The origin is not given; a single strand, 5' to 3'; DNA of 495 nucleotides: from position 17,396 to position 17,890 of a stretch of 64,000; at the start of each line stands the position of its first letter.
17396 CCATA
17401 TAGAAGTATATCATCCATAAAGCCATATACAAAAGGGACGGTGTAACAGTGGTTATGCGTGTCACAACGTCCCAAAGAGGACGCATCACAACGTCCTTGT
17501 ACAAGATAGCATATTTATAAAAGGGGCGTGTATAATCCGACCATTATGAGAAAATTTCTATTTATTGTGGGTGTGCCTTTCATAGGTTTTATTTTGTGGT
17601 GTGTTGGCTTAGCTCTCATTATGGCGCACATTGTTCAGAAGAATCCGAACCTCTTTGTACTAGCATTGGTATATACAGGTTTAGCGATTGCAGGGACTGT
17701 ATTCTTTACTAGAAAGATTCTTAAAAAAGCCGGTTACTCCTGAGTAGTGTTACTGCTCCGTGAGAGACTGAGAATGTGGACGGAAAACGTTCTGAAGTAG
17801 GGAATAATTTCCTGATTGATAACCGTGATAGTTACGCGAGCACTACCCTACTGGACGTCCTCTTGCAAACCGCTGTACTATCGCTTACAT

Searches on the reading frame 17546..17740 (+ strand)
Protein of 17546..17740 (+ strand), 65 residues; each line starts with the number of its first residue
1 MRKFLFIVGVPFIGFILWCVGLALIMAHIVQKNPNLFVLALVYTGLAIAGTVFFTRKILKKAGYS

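Call 23: find_homologous_proteins(query=window:17546-17740:+, max_evalue=1)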
Query seq(65 aa) (65 aa): 2 proteins with E <= 1 among 2 candidates.
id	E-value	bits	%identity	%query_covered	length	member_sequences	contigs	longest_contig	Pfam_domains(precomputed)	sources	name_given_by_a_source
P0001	3.5e-34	133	98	100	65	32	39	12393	-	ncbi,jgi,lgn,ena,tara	tara:strand:- start:274 stop:471 length:198 start_codon:yes stop_codon:yes gene_type:complete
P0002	6.7e-22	94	90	78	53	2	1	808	-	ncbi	-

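Call 26: find_encoding_contigs(protein=P0002, flank=5000, max_places=10)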
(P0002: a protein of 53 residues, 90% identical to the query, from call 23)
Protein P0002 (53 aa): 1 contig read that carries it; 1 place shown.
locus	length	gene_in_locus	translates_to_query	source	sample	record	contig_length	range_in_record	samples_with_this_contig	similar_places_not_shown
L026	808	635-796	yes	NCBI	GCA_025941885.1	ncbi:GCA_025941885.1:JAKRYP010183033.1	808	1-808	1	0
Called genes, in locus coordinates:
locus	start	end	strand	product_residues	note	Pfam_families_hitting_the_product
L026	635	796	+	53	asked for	-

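Call 27: find_encoding_contigs(protein=P0001, flank=3000, max_places=10)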
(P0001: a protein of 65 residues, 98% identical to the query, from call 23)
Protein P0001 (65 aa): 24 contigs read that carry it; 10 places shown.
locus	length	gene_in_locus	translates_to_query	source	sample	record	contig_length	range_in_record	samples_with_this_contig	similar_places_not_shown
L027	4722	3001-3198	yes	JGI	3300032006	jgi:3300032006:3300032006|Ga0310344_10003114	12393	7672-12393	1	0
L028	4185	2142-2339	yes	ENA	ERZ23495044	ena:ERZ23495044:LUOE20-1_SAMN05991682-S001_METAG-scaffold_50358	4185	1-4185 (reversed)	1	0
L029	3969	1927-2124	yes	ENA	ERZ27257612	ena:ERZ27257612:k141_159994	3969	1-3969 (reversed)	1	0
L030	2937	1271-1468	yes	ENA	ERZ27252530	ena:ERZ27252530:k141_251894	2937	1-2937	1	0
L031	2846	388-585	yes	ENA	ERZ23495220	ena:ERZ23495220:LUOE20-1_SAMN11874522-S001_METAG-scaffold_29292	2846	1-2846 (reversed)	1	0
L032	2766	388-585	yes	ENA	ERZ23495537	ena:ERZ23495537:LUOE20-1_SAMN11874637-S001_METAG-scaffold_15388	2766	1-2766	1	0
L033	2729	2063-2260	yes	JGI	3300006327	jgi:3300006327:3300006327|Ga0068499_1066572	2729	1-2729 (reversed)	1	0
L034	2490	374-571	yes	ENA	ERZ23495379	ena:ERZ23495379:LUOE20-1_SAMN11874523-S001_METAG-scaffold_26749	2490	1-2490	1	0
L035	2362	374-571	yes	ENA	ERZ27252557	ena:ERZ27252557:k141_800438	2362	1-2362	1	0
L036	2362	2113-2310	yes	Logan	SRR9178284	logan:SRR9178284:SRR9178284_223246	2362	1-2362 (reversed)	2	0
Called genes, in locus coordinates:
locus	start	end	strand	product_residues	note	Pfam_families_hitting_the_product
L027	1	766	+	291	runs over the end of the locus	PF01259:SAICAR_synt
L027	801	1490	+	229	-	PF11303:DUF3105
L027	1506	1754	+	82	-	PF02700:PurS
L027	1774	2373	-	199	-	PF00475:IGPD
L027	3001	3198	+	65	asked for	-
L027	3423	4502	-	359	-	PF00155:Aminotran_1_2, PF04864:Alliinase_C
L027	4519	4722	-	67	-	?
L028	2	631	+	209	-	?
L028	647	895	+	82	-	PF02700:PurS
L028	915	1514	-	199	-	PF00475:IGPD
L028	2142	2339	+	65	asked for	-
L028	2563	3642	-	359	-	PF00155:Aminotran_1_2, PF04864:Alliinase_C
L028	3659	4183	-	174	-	?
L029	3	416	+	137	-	?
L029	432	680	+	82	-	PF02700:PurS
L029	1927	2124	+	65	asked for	-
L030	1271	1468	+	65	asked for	-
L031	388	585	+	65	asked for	-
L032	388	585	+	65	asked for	-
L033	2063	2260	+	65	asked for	-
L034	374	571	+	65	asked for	-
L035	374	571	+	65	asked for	-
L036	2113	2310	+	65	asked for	-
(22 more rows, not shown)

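Call 42: search_protein_families(library=pfam, proteins=[window:17546-17740:+], max_evalue=1)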
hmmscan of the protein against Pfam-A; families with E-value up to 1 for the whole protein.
window:17546-17740:+ (65 aa): 3 families
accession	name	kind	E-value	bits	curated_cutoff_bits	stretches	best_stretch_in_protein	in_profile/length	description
PF04066.18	MrpF_PhaF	-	0.0092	16.8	23.3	1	22-56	16-50/53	Multiple resistance and pH regulation protein F (MrpF / PhaF)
PF24709.1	DUF7670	-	0.18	12.6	29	1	11-61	65-114/118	Domain of unknown function (DUF7670)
PF08592.16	Anthrone_oxy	-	0.19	12.4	27.3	1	5-57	4-60/106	Anthrone oxygenase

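Call 45: search_protein_representatives(protein=window:17546-17740:+)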
Query: 65 residues. Proteins with E-value up to 0.001 (for the whole library): 2; up to 1e-10: 1; up to 1e-30: 0. The best 2 are listed.
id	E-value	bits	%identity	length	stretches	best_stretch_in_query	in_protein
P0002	2.1e-22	94.0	90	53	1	1-51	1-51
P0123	4.1e-04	36.4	31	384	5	21-55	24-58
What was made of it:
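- Tried and rejected: Only its own population appears, in 5.8e9 clustered proteins and in 1.8e9 representatives (calls 23, 45).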

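Call 66: list_cluster_members(proteins=[P0124, P0001])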
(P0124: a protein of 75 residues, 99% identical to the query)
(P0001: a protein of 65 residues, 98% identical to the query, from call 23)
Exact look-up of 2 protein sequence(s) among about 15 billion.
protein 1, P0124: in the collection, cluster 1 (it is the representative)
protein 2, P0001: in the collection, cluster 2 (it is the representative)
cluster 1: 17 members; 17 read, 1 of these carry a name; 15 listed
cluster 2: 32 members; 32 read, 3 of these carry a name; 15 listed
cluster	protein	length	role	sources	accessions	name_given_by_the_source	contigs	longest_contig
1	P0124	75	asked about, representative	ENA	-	-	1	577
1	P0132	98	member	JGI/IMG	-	membrane protease subunit (stomatin/prohibitin family)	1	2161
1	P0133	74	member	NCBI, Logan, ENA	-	-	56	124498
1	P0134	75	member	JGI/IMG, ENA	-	-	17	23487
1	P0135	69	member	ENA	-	-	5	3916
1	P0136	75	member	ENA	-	-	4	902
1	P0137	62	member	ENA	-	-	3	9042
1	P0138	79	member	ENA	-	-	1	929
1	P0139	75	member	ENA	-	-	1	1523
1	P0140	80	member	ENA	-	-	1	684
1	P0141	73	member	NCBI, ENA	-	-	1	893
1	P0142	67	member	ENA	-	-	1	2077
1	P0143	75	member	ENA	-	-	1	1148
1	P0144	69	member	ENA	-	-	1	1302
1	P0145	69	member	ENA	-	-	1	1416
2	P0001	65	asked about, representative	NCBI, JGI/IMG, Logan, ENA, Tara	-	strand:- start:274 stop:471 length:198 start_codon:yes stop_codon:yes gene_type:complete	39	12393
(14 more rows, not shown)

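Call 68: find_encoding_contigs(protein=P0134, flank=6000, max_places=10)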
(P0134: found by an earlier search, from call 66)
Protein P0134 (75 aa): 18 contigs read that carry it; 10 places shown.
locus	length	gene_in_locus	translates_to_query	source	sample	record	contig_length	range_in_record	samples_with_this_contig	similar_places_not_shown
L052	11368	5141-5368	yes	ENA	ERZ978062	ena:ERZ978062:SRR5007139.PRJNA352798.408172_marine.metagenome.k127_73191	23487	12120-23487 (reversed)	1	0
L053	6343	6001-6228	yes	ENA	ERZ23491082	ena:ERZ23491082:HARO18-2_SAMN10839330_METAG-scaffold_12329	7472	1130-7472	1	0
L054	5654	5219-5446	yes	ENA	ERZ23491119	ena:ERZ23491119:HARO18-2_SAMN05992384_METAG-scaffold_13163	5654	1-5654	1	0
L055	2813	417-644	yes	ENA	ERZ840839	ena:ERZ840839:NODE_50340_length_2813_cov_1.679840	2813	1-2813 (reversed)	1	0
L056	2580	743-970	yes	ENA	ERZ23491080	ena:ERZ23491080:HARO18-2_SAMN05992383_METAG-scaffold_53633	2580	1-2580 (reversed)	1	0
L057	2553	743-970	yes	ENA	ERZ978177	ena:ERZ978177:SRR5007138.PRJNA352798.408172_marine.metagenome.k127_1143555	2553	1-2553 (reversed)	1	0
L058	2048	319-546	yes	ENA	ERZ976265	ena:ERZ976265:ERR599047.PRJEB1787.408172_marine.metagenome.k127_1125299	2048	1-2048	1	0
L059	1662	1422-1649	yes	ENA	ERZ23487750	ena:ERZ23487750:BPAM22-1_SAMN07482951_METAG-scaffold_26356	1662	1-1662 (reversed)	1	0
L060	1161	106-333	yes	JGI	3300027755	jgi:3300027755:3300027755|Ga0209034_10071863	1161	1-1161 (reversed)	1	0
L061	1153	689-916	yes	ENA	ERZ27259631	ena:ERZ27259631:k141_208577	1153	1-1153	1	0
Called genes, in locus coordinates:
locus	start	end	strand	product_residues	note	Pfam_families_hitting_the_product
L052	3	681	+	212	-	PF01726:LexA_DNA_bind, PF00717:Peptidase_S24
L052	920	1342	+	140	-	PF12643:MazG-like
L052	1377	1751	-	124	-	PF01641:SelR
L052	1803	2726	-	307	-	PF09297:Zn_ribbon_NUD (weak), PF00293:NUDIX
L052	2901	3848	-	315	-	PF00296:Bac_luciferase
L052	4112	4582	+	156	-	PF02502:LacAB_rpiB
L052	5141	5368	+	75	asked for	-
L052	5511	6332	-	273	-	PF00106:adh_short, PF08659:KR, PF13561:adh_short_C2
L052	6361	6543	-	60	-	-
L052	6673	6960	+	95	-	PF07045:DUF1330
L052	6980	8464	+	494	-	PF00370:FGGY_N, PF02782:FGGY_C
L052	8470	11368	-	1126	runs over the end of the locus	PF00580:UvrD-helicase, PF13245:AAA_19, PF13361:UvrD_C, PF13538:UvrD_C_2 (faint), PF12705:PDDEXK_1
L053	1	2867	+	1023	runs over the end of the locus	PF00005:ABC_tran (faint), PF02463:SMC_N (faint), PF03193:RsgA_GTPase (faint), PF13191:AAA_16 (faint), PF13304:AAA_21 (faint), PF13476:AAA_23 (faint), PF17760:UvrA_inter, PF17755:UvrA_DNA-bind, +1 more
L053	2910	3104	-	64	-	-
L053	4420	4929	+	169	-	-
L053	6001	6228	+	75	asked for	-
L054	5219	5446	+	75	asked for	-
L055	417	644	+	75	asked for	-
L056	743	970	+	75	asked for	-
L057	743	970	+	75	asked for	-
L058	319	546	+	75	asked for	-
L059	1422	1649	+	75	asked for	-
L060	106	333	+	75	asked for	-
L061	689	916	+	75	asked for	-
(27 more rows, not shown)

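Call 89: search_protein_families(library=phrogs, proteins=[window:17546-17740:+, P0135, P0132], max_evalue=0.1)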
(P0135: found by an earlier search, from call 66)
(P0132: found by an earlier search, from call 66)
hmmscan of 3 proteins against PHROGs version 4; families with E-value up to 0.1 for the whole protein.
window:17546-17740:+ (65 aa): 0 families

P0135 (69 aa): 0 families

P0132 (98 aa): 0 families

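Call 90: search_protein_families(library=pfam, proteins=[P0135, P0132], max_evalue=0.1)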
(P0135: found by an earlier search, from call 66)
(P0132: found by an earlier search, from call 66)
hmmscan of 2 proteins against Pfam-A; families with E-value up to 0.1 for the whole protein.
P0135 (69 aa): 0 families

P0132 (98 aa): 3 families
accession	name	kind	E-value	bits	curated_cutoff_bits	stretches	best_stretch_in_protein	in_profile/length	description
PF12773.13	DZR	-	0.024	15.2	27.3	1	77-96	1-20/45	Double zinc ribbon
PF00641.23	Zn_ribbon_RanBP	-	0.047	13.4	27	1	72-98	2-28/30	Zn-finger in Ran binding protein and others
PF13240.11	Zn_Ribbon_1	-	0.072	13.4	25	0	77-97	2-22/23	zinc-ribbon domain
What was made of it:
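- On Type I toxin-antitoxin system: They have no family match (calls 42, 89, 90).
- Tried and rejected: The small ORFs match no PHROG or Pfam family (calls 89, 90).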
